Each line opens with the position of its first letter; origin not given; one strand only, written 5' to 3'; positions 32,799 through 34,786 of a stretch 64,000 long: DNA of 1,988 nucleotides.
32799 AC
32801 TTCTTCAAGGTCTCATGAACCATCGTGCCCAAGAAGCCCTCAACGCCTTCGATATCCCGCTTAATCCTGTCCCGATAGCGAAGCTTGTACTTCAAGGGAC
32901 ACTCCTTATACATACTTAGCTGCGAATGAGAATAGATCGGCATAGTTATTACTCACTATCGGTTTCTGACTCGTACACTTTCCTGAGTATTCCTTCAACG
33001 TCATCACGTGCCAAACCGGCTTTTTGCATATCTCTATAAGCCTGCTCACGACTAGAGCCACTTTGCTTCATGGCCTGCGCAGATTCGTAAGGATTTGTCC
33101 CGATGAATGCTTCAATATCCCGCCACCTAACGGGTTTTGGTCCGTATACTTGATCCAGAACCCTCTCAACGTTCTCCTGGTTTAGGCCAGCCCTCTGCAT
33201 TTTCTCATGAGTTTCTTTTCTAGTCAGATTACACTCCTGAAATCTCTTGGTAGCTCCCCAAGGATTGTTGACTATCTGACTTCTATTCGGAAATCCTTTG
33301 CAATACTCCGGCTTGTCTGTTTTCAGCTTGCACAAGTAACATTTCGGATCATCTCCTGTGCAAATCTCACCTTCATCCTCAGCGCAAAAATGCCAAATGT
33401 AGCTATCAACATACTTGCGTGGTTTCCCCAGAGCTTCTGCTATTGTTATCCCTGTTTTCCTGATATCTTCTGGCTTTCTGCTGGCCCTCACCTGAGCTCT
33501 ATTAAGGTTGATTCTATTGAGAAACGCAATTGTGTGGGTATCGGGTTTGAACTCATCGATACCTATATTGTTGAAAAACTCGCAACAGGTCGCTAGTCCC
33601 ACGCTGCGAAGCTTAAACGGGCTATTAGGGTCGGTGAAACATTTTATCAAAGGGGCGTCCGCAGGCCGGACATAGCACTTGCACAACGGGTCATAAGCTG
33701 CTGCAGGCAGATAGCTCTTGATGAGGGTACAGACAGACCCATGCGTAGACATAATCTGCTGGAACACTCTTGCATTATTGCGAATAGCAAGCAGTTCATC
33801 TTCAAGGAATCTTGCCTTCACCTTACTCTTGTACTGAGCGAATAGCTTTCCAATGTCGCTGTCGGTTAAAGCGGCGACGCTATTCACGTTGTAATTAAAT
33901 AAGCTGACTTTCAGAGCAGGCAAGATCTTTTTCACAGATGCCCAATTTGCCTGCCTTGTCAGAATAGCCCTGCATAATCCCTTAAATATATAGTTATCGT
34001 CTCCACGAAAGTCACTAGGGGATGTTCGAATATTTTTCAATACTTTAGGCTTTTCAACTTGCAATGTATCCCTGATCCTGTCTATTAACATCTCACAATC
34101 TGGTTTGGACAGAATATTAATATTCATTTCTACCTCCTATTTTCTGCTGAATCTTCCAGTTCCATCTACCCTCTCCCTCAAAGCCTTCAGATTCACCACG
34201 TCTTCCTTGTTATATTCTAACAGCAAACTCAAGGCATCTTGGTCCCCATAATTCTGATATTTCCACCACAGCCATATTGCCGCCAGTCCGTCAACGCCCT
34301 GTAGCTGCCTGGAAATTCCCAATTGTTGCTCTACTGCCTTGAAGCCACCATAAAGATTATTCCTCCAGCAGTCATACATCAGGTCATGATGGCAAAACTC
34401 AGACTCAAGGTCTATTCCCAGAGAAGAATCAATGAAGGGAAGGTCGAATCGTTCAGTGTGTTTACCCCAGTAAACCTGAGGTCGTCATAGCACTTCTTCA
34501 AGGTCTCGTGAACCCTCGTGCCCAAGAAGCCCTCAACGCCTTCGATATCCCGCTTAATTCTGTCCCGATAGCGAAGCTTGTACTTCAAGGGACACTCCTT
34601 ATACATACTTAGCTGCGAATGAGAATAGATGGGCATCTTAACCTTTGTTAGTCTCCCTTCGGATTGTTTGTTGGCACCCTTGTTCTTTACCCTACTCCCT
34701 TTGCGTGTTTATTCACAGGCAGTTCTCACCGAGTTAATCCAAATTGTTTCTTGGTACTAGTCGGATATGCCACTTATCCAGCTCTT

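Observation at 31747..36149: Two recombined three-gene modules (RNase H-like exonuclease - variable gene X - Cas4-like nuclease) with swapped middle genes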

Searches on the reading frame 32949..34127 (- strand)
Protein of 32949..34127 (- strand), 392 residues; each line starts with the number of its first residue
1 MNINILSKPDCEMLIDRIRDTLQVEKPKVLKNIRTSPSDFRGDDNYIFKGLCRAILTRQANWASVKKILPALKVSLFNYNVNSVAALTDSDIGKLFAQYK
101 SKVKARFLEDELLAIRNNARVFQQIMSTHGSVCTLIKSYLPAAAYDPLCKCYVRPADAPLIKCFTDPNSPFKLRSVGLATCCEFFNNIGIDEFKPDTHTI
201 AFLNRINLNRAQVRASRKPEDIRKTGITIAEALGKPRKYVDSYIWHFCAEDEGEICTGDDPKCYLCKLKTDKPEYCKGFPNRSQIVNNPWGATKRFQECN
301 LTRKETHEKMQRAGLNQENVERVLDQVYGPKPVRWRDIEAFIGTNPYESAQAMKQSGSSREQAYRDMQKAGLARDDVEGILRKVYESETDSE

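Call 4: search_protein_families(library=pfam, proteins=[window:32949-34127:-], max_evalue=0.1)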
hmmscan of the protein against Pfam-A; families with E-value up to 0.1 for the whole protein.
window:32949-34127:- (392 aa): 3 families
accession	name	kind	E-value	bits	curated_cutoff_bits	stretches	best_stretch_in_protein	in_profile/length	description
PF03352.18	Adenine_glyco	-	3.5e-06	27.4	25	1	42-142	21-117/177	Methyladenine glycosylase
PF16663.10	MAGI_u1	-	0.014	15.7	28.1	0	349-376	9-36/60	Unstructured region on MAGI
PF00730.31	HhH-GPD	-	0.068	14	26.2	0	53-110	2-60/108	HhH-GPD superfamily base excision DNA repair protein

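Call 6: search_protein_families(library=padloc, proteins=[window:32949-34127:-], max_evalue=0.1)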
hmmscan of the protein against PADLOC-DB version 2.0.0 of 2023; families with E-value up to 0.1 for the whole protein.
window:32949-34127:- (392 aa): 0 families

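Call 7: search_protein_families(library=ncbifam, proteins=[window:32949-34127:-], max_evalue=0.1)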
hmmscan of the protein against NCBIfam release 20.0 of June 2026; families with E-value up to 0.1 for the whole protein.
window:32949-34127:- (392 aa): 1 family
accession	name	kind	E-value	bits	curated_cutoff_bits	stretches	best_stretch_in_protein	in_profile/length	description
TIGR00624.1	tag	subfamily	0.05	13.3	232.5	0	61-140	44-117/179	DNA-3-methyladenine glycosylase I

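Call 22: find_homologous_proteins(query=window:32949-34127:-)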
Query window:32949-34127:- (392 aa): 53 proteins with E <= 0.001 among 3326 candidates.
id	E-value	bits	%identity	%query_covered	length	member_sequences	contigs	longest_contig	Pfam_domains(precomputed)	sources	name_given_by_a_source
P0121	6.2e-269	909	100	100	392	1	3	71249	PF03352.19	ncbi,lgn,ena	-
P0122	1.1e-146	507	59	98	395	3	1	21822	PF03352.19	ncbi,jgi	-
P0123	1.8e-146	506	59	100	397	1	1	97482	PF03352.19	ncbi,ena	-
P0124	1.3e-145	503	59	99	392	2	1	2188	-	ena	-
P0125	6.2e-144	498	72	78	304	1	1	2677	-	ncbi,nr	ncbi:MAG: hypothetical protein NTW48_08955, partial [Chloroflexi bacterium]|nr:hypothetical protein 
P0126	1.0e-135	470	57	99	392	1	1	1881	-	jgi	-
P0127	2.1e-134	466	64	84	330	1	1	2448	PF03352.19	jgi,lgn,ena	-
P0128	4.2e-127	442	59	84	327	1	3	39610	-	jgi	jgi:hypothetical protein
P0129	3.4e-126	439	60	84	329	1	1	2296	-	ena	-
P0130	7.5e-126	438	61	81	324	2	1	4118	-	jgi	-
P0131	8.8e-120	418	70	71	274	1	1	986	-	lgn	-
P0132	6.2e-119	415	69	71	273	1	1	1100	PF03352.19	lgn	-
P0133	2.9e-117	410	57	84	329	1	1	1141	-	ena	-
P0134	6.3e-117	409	57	84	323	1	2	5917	-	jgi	jgi:hypothetical protein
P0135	4.5e-116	406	57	84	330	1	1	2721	-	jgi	jgi:hypothetical protein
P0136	6.0e-116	405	57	84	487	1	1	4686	-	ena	-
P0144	1.7e-98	348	56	71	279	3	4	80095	-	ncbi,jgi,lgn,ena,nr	ncbi:MAG TPA: hypothetical protein DCR59_02500 [Dehalococcoidia bacterium]|nr:hypothetical protein [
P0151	2.2e-85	305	53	73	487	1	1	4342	-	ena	-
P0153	1.9e-80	289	47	79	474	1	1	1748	-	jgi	jgi:hypothetical protein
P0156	1.6e-77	279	45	79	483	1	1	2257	-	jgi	jgi:hypothetical protein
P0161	1.3e-70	256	47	70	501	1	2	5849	-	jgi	jgi:hypothetical protein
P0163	1.8e-68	249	45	71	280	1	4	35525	-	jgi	jgi:3-methyladenine DNA glycosylase Tag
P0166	3.0e-66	242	45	72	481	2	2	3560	PF03352.19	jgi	jgi:endonuclease III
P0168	1.0e-63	233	46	73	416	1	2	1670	-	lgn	-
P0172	2.3e-46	176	37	75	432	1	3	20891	-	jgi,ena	-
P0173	3.6e-36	143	35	70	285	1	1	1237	-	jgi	jgi:thermostable 8-oxoguanine DNA glycosylase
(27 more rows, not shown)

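Call 26: search_protein_families(library=pfam, proteins=[P0136, P0151, P0153, P0156, P0161, P0166, P0168, P0172, P0173, P0163], max_evalue=0.01)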
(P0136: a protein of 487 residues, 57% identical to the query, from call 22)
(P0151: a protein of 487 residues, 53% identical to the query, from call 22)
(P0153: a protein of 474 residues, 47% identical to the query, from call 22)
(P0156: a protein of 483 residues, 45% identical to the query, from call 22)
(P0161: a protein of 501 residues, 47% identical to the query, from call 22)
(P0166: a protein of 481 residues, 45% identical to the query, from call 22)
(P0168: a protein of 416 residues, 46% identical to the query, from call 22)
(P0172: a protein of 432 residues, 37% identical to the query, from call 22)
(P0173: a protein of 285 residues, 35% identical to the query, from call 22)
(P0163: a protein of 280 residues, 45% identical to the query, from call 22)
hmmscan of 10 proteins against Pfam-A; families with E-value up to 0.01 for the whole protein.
P0136 (487 aa): 1 family
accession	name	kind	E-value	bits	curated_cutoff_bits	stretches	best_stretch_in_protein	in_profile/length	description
PF03352.18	Adenine_glyco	-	0.00024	21.4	25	1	42-148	22-124/177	Methyladenine glycosylase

P0151 (487 aa): 2 families
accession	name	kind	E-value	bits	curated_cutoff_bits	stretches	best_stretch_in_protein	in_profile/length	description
PF22175.2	Ogg-HhH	-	0.00038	20.5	27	0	126-224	85-161/173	8-oxoguanine DNA glycosylase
PF03352.18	Adenine_glyco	-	0.0011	19.4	25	1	41-145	21-121/177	Methyladenine glycosylase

P0153 (474 aa): 0 families

P0156 (483 aa): 0 families

P0161 (501 aa): 0 families

P0166 (481 aa): 1 family
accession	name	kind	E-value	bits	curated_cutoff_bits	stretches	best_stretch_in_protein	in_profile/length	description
PF03352.18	Adenine_glyco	-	9.9e-08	32.5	25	1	40-146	20-125/177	Methyladenine glycosylase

P0168 (416 aa): 1 family
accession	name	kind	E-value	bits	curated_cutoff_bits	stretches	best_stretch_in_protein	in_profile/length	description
PF03352.18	Adenine_glyco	-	0.00022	21.6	25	1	41-148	21-122/177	Methyladenine glycosylase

P0172 (432 aa): 0 families

P0173 (285 aa): 1 family
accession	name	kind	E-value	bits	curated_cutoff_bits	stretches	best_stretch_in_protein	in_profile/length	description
PF03352.18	Adenine_glyco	-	0.004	17.5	25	0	43-147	21-115/177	Methyladenine glycosylase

P0163 (280 aa): 1 family
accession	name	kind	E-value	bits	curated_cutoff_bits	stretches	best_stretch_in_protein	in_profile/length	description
PF03352.18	Adenine_glyco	-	0.00016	22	25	1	44-196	20-166/177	Methyladenine glycosylase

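Call 27: find_encoding_contigs(protein=P0123, flank=6000, max_places=2)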
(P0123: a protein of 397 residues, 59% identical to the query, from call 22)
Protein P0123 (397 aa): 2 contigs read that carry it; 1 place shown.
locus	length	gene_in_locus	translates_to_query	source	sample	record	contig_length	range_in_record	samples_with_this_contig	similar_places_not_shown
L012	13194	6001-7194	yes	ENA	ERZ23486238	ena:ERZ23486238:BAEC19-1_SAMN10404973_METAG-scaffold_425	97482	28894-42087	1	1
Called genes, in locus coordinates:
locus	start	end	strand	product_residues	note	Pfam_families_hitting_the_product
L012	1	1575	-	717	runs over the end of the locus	PF13231:PMT_2, PF13385:Laminin_G_3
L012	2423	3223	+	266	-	PF13189:Cytidylate_kin2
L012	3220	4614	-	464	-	PF25199:nSTAND_NTPase5 (faint), PF20720:nSTAND3 (weak), PF00004:AAA, PF13401:AAA_22 (faint)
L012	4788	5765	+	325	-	PF08279:HTH_11 (weak), PF13280:WYL, PF25583:WCX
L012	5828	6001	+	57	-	PF13482:RNase_H_2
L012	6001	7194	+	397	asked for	PF03352:Adenine_glyco (faint)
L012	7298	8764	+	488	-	PF11074:DUF2779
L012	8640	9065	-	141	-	PF00072:Response_reg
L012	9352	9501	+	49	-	PF10262:Rdx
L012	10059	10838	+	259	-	PF01946:Thi4, PF00890:FAD_binding_2 (weak), PF01266:DAO (faint), PF01494:FAD_binding_3 (weak), PF03486:HI0933_like (weak), PF07992:Pyr_redox_2 (weak), PF12831:FAD_oxidored, PF13450:NAD_binding_8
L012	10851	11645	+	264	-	PF20565:DUF6775, PF22529:DUF7001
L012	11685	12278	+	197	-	PF10120:ThiN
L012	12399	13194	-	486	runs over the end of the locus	PF07602:DUF1565 (weak), PF22842:Pel9A-like_beta_helix, PF05048:NosD (weak), PF13229:Beta_helix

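Call 28: find_encoding_contigs(protein=P0144, flank=6000, max_places=3)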
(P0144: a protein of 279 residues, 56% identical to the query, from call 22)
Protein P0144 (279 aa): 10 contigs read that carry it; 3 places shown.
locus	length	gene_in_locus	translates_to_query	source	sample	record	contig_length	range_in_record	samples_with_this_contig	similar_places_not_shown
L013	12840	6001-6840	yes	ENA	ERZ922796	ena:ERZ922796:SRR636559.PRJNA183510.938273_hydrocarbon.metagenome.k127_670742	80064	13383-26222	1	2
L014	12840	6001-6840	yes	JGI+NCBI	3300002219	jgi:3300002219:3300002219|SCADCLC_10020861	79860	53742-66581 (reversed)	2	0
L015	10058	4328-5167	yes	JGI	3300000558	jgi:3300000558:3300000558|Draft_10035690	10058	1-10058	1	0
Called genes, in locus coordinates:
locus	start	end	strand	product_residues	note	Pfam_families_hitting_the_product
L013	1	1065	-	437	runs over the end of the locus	PF00005:ABC_tran (faint), PF00009:GTP_EFTU, PF00350:Dynamin_N (weak), PF01926:MMR_HSR1, PF02421:FeoB_N, PF01926:MMR_HSR1, PF02421:FeoB_N, PF14714:KH_dom-like, +5 more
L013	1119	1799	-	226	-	-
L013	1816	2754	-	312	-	PF02729:OTCace_N, PF00185:OTCace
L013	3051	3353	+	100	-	PF14242:DUF4342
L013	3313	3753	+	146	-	PF00581:Rhodanese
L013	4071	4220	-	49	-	-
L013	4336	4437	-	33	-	-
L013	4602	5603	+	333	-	PF08279:HTH_11 (weak), PF13280:WYL, PF25583:WCX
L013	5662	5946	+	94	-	-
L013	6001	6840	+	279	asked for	-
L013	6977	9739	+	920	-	PF02739:5_3_exonuc_N, PF01367:5_3_exonuc, PF01612:DNA_pol_A_exo1, PF22619:DNA_polI_exo1 (faint), PF00476:DNA_pol_A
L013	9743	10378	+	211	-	PF01569:PAP2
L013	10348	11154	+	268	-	PF01149:Fapy_DNA_glyco, PF06831:H2TH, PF06827:zf-FPG_IleRS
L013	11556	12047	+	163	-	PF02130:YbeY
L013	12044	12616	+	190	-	PF02525:Flavodoxin_2, PF03358:FMN_red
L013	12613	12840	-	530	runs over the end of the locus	PF00144:Beta-lactamase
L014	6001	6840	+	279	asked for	-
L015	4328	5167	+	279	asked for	-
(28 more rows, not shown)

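Call 29: find_encoding_contigs(protein=P0163, flank=6000, max_places=3)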
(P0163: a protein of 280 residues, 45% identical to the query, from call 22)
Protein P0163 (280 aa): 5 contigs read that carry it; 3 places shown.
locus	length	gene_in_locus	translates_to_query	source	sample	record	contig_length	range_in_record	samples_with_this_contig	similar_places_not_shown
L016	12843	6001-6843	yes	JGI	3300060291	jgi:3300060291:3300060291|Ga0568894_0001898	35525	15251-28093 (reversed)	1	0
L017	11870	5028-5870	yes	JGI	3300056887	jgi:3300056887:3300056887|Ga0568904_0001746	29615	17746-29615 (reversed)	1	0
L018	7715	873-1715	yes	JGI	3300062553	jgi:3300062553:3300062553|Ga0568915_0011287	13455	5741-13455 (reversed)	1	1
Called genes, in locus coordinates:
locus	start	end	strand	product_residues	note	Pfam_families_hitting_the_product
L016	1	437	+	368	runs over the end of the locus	PF00091:Tubulin, PF12327:FtsZ_C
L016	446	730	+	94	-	-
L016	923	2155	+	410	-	PF06792:UPF0261, PF23189:UPF0261_C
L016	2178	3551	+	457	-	PF00682:HMGL-like, PF02436:PYC_OADA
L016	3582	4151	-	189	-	PF08551:DUF1751 (weak), PF01694:Rhomboid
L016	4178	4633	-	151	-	PF00149:Metallophos (weak), PF12850:Metallophos_2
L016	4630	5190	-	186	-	PF01661:Macro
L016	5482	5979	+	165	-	PF13482:RNase_H_2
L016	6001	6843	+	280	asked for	-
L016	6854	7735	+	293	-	-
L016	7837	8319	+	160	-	PF11074:DUF2779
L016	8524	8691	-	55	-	-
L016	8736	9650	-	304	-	PF04313:HSDR_N (faint), PF13588:HSDR_N_2 (weak)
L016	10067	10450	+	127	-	PF01022:HTH_5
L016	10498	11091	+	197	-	PF02663:FmdE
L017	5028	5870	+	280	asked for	-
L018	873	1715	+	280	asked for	-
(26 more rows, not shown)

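Call 43: predict_structure(alignment_id=A2)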
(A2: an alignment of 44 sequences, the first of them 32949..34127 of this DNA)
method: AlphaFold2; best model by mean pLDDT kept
length: 392 residues; sequences in the alignment: 44
mean_pLDDT: 95.1   pTM: 0.85
mean pLDDT of the five models: 95.1, 94.8, 94.5, 94.1, 93.1
residues with pLDDT >= 90: 358; 70-90: 29; 50-70: 4; < 50: 1
segments of 3 or more residues with pLDDT < 50: none
pLDDT, mean of each block of 10 residues (from residue 1): 96 98 97 97 97 91 92 98 98 97 89 98 98 98 97 97 98 98 98 96 96 93 98 98 96 91 96 96 96 96 96 97 95 84 94 93 96 97 84 47
secondary structure, 60 per line:
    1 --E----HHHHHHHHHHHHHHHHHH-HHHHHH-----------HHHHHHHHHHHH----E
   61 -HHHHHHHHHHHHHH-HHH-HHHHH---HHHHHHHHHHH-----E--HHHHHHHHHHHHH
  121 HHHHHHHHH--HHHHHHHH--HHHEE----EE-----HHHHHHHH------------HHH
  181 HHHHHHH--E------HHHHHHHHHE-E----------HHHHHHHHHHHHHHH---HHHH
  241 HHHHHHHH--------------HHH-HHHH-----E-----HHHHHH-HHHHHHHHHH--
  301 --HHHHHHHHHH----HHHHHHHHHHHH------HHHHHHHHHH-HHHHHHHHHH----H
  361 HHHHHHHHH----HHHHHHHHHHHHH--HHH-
elements in order: H8-25 H27-32 H44-55 H62-75 H81-85 H89-99 H108-129 H132-139 H158-165 H178-187 H197-205 H219-233 H237-248 H267-270 H282-287 H289-298 H303-312 H317-328 H335-344 H346-355 H360-369 H374-386

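Call 48: fold_search(model_id=the predicted structure, library=pdb)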
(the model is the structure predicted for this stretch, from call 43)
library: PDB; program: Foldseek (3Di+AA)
matches with E <= 10: 58; with E <= 0.001: 0
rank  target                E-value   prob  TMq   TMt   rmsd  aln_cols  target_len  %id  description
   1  4ai4                  2.9e-03  1.00  0.32  0.63   4.5       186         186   18  crystal structure of E38Q mutant of 3-methyladenine DNA glycosylase I from Staphylococcus aureus (released 2012-02-15)
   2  4aia_B                3.8e-03  1.00  0.32  0.64   5.4       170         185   19  The structural basis of 3-methyladenine recognition by 3- methyladenine DNA glycosylase I (TAG) from Staphylococcus au (released 2012-02-22)
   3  4ai5_A                3.9e-03  1.00  0.32  0.63   5.6       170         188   19  Crystal structure of Y16F of 3-methyladenine DNA glycosylase I (TAG) in complex with 3-methyladenine (released 2012-02-15)
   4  4ai5_B                4.5e-03  1.00  0.32  0.63   5.5       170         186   19  Crystal structure of Y16F of 3-methyladenine DNA glycosylase I (TAG) in complex with 3-methyladenine (released 2012-02-15)
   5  2jg6                  4.9e-03  1.00  0.31  0.62   4.4       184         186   17  CRYSTAL STRUCTURE OF A 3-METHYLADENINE DNA GLYCOSYLASE I FROM STAPHYLOCOCCUS AUREUS (released 2007-02-20)
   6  2ofi_A                5.4e-03  1.00  0.32  0.64   5.2       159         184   17  Crystal Structure of 3-methyladenine DNA Glycosylase I (TAG) bound to DNA/3mA (released 2007-05-15)
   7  2ofk_A                7.4e-03  1.00  0.31  0.63   5.3       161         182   18  Crystal Structure of 3-methyladenine DNA glycosylase I (TAG) (released 2007-05-15)
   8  2ofk_B                7.7e-03  1.00  0.31  0.63   5.3       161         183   17  Crystal Structure of 3-methyladenine DNA glycosylase I (TAG) (released 2007-05-15)
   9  4aia_A                1.3e-02  1.00  0.31  0.62   4.6       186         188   18  The structural basis of 3-methyladenine recognition by 3- methyladenine DNA glycosylase I (TAG) from Staphylococcus au (released 2012-02-22)
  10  6q0c_A                3.9e-02  1.00  0.36  0.39   7.2       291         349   14  MutY adenine glycosylase bound to DNA containing a transition state analog (1N) paired with undamaged dG (released 2019-08-28)
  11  6u7t_A                4.5e-02  1.00  0.36  0.40   7.0       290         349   13  MutY adenine glycosylase bound to DNA containing a transition state analog (1N) paired with d(8-oxo-G) (released 2019-10-02)
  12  8dvy_A                7.0e-02  1.00  0.35  0.39   6.9       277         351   14  DNA glycosylase MutY variant N146S in complex with DNA containing d(8-oxo-G) paired with an enzyme-generated abasic si (released 2022-11-30)
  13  8dw4_A                7.3e-02  1.00  0.36  0.40   6.6       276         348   14  Glycosylase MutY variant N146S in complex with DNA containing d(8-oxo-G) paired with an abasic site product (AP) gener (released 2022-11-30)
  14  1orp_A                7.7e-02  1.00  0.40  0.68   5.9       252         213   14  Structure of a Trapped Endonuclease III-DNA Covalent Intermediate: Estranged-Adenine Complex (released 2003-07-15)
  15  1lmz_MODEL_1_A        9.6e-02  1.00  0.30  0.56   5.9       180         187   16  Solution Structure of 3-Methyladenine DNA Glycosylase I (TAG) (released 2002-08-28)
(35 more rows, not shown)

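Call 109: search_dna_similar(query=window:32949-34127:-, collection=phages, mode=protein, max_rows=8, max_evalue=0.001)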
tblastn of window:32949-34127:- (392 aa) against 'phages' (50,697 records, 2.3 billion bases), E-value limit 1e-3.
No match.

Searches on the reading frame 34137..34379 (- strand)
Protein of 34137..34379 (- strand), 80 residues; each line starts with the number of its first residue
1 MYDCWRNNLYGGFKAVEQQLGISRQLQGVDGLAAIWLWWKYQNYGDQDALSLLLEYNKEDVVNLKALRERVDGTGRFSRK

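Call 4: search_protein_families(library=pfam, proteins=[window:34137-34379:-], max_evalue=0.1)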
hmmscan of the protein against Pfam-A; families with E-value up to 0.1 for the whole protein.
window:34137-34379:- (80 aa): 1 family
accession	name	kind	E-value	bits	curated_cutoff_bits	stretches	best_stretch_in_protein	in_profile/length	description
PF13482.12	RNase_H_2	-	4.5e-16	59.7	22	1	1-70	93-163/165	RNase_H superfamily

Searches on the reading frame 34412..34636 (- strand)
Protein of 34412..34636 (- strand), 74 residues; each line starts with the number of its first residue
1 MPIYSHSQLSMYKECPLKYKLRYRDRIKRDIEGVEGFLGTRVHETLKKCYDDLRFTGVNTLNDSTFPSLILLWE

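Call 4: search_protein_families(library=pfam, proteins=[window:34412-34636:-], max_evalue=0.1)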
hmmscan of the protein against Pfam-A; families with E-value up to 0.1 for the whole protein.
window:34412-34636:- (74 aa): 1 family
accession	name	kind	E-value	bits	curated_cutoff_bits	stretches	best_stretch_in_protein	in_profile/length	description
PF12705.13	PDDEXK_1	-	4.5e-09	37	22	1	5-51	3-50/247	PD-(D/E)XK nuclease superfamily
